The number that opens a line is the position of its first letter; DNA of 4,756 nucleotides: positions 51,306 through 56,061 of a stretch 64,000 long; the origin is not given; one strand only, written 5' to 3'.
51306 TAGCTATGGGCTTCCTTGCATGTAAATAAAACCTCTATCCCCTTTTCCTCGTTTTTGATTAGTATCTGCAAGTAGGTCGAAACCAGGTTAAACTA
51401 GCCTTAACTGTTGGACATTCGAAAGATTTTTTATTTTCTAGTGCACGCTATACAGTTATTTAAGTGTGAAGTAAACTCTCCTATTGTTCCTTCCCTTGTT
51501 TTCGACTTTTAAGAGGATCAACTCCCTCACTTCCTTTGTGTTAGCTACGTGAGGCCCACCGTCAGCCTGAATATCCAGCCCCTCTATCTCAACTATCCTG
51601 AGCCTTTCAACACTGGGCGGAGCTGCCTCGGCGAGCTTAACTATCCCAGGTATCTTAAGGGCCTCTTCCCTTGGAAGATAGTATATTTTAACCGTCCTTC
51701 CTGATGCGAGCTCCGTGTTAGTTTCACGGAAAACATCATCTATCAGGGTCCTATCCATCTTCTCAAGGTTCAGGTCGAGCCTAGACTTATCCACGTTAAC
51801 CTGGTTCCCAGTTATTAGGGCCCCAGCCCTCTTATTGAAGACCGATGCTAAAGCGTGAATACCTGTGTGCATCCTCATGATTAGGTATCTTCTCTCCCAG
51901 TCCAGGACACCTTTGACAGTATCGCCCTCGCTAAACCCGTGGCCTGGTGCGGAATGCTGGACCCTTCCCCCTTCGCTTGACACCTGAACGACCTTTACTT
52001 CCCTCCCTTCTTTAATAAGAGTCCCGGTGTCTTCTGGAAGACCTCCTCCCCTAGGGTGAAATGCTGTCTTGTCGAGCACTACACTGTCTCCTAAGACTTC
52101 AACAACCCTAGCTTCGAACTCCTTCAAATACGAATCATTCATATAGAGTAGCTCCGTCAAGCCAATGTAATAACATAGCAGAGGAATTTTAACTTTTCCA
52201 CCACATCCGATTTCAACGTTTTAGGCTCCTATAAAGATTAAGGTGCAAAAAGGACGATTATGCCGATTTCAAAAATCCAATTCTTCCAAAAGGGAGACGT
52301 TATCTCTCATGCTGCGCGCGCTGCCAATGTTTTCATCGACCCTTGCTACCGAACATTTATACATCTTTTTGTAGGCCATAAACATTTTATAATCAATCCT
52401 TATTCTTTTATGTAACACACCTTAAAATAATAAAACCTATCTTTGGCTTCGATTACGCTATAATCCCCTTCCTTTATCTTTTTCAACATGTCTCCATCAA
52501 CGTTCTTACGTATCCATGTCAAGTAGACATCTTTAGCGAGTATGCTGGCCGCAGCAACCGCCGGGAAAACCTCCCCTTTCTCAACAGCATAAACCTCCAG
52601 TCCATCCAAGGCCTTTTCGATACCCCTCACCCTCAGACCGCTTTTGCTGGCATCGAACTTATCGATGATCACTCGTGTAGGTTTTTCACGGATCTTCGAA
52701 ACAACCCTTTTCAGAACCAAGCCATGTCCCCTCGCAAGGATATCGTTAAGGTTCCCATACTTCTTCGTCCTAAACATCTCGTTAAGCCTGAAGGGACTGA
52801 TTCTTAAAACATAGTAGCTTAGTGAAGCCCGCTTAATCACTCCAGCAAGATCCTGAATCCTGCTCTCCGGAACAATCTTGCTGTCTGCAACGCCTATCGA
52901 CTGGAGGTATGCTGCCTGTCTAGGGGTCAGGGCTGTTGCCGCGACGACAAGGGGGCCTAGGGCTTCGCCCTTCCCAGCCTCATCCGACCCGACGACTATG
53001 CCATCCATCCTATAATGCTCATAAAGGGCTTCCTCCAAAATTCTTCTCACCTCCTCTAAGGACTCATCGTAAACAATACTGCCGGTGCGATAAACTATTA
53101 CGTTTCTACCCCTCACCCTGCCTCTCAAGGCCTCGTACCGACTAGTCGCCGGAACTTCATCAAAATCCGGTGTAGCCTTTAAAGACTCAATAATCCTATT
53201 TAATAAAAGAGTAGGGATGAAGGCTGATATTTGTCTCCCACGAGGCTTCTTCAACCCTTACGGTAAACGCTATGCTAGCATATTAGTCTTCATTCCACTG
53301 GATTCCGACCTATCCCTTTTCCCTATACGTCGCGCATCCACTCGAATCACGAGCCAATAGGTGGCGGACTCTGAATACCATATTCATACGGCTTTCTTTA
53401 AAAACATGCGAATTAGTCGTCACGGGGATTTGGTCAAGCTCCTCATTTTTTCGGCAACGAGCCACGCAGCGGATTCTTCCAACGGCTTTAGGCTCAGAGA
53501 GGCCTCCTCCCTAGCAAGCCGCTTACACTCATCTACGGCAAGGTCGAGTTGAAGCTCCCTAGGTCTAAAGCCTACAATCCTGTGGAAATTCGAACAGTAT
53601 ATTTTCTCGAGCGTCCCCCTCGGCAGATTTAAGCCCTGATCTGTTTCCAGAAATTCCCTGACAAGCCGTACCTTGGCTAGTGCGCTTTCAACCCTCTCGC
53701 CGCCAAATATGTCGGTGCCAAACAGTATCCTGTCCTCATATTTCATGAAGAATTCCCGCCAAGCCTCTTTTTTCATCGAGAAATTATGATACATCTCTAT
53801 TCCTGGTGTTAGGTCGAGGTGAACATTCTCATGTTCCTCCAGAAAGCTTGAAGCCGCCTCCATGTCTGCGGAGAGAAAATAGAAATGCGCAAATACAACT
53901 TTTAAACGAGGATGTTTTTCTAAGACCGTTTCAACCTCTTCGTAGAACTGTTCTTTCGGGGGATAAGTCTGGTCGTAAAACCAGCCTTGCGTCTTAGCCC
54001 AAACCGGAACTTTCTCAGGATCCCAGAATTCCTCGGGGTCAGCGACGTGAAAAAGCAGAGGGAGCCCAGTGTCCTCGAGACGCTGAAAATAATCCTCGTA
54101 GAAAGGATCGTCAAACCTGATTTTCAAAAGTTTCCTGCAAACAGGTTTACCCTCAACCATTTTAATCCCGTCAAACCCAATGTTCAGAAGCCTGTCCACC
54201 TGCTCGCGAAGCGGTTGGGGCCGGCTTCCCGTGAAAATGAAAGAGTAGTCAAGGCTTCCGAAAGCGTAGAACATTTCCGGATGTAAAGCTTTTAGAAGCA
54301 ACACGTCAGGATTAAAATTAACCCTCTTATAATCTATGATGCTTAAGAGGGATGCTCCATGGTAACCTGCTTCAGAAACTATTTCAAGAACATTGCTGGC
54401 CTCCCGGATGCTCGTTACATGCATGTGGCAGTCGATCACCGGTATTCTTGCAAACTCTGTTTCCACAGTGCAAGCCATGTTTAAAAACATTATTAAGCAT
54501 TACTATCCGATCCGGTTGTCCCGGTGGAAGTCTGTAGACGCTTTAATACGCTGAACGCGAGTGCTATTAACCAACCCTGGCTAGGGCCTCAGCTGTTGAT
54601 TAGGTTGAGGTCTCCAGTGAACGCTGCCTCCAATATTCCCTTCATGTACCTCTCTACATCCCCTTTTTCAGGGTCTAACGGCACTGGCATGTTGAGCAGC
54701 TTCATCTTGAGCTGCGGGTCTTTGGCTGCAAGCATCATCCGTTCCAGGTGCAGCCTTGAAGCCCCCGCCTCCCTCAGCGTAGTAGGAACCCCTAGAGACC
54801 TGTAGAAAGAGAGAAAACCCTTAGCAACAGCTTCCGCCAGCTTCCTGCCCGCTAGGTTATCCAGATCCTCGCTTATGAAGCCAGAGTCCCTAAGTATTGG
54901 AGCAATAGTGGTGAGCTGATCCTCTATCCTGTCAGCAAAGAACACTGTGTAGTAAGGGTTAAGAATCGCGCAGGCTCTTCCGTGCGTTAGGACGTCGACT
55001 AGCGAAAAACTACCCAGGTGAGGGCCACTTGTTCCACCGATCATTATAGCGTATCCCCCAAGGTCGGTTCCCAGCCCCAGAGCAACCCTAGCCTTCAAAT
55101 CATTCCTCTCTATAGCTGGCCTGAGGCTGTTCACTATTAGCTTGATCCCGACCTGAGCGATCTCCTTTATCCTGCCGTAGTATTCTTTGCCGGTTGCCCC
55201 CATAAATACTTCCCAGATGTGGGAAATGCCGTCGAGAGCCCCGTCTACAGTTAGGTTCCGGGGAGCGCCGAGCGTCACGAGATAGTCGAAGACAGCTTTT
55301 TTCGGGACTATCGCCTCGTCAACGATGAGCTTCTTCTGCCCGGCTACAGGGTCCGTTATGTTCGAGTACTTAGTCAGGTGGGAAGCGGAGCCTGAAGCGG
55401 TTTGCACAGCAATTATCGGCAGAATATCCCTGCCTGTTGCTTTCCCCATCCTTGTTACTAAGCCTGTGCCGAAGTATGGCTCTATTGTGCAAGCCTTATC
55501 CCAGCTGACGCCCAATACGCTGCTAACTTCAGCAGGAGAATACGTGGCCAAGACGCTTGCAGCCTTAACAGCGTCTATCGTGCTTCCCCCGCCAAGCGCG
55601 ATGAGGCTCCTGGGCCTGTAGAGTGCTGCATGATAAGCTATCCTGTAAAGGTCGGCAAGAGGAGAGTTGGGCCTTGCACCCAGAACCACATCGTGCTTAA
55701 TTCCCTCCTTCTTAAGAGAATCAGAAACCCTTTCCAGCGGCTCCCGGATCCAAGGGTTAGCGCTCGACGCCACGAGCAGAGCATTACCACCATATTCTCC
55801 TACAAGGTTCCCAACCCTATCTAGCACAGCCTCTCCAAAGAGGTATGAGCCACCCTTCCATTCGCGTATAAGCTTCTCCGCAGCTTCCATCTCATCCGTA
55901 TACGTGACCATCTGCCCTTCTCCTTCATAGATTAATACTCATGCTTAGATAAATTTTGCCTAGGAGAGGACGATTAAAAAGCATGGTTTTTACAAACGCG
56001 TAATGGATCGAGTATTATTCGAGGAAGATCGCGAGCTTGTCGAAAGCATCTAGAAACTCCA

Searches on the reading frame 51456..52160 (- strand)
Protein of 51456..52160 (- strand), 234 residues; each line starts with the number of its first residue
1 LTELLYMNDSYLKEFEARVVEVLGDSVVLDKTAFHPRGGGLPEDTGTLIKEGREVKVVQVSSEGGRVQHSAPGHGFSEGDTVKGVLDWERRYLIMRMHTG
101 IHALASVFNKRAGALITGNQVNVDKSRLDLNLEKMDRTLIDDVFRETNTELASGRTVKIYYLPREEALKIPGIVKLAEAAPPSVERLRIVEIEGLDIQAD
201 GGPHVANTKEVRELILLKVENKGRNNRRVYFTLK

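Call 70: search_protein_families(library=ncbifam, proteins=[window:51456-52160:-], max_evalue=1e-8)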
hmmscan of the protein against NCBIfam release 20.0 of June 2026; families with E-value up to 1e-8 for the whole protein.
window:51456-52160:- (234 aa): 3 families
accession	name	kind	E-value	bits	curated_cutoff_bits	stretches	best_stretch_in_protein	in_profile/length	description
NF040865.1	a_tRNA_ed_AlaXM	equivalog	3.7e-92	308.3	300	1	2-234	1-234/234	alanyl-tRNA editing protein AlaXM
TIGR03683.1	A-tRNA_syn_arch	equivalog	9.8e-47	159.7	744.7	1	2-231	501-732/902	alanine--tRNA ligase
TIGR00344.1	alaS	equivalog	1e-32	113.4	457.05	1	24-230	481-689/847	alanine--tRNA ligase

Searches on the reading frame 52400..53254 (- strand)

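Call 70: search_protein_families(library=ncbifam, proteins=[window:52400-53254:-], max_evalue=1e-8)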
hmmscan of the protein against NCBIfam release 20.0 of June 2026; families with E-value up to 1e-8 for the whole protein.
window:52400-53254:- (284 aa): 8 families
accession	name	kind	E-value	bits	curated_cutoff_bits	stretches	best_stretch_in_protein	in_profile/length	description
TIGR00716.1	rnhC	equivalog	3e-25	89.1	161.2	1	43-250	31-241/284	ribonuclease HIII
TIGR00729.1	TIGR00729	equivalog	1.2e-19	71.3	123.3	1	87-241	1-150/207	ribonuclease HII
NF000598.1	PRK00015.2-2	equivalog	6e-12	45.6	273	1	85-242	20-154/203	ribonuclease HII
NF000595.1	PRK00015.1-3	equivalog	1e-11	45.2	167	1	86-241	3-134/188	ribonuclease HII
NF010537.0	PRK13925.1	equivalog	1.7e-11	44.2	252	1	84-243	9-147/200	ribonuclease HII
NF000600.1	PRK00015.2-4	equivalog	4.4e-11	42.7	364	1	71-241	16-160/212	ribonuclease HII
NF000594.1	PRK00015.1-1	equivalog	5.8e-10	39.2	243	1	68-203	49-172/251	ribonuclease HII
NF000596.1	PRK00015.1-4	equivalog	2.6e-09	37.2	251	1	87-241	2-130/186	ribonuclease HII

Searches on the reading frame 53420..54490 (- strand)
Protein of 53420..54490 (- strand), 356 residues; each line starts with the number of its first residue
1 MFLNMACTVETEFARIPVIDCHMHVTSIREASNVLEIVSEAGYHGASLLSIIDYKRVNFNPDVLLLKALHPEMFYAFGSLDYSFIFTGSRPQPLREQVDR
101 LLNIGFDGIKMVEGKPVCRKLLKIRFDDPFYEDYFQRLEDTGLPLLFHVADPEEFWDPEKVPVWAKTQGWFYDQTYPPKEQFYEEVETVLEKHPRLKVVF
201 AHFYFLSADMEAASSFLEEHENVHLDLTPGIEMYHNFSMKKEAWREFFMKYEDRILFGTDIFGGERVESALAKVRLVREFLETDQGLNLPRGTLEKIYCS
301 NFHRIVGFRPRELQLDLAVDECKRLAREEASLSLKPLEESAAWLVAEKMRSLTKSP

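Call 29: search_protein_families(library=pfam, proteins=[window:53420-54490:-], max_evalue=0.0001)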
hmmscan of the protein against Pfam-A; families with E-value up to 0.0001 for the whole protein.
window:53420-54490:- (356 aa): 1 family
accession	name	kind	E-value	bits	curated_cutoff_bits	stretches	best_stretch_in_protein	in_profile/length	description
PF04909.20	Amidohydro_2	-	1.4e-14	55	26.4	1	92-307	92-288/289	Amidohydrolase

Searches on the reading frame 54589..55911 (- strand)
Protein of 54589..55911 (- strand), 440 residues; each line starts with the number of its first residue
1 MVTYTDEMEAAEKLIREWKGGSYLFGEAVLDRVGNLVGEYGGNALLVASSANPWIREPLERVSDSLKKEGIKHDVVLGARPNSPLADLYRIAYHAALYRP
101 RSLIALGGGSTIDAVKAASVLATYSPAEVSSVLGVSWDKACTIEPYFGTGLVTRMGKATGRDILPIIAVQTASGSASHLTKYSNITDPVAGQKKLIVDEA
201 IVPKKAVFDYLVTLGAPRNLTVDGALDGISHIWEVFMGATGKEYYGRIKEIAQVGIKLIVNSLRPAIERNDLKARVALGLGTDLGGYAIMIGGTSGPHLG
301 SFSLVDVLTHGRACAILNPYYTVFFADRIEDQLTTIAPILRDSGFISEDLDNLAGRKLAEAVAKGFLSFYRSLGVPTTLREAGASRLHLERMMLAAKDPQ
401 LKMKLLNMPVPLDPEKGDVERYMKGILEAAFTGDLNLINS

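Call 29: search_protein_families(library=pfam, proteins=[window:54589-55911:-], max_evalue=0.0001)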
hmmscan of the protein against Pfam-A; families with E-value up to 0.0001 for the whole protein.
window:54589-55911:- (440 aa): 3 families
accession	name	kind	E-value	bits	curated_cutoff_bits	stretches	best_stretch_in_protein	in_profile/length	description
PF00465.25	Fe-ADH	-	2.2e-28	99.4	31.3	1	22-209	3-167/168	Iron-containing alcohol dehydrogenase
PF25137.1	ADH_Fe_C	-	4.7e-11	43.2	27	1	221-397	1-169/194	Fe-containing alcohol dehydrogenase family, C-terminal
PF13685.12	Fe-ADH_2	-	3.3e-07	30.9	28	1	25-122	2-97/149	Iron-containing alcohol dehydrogenase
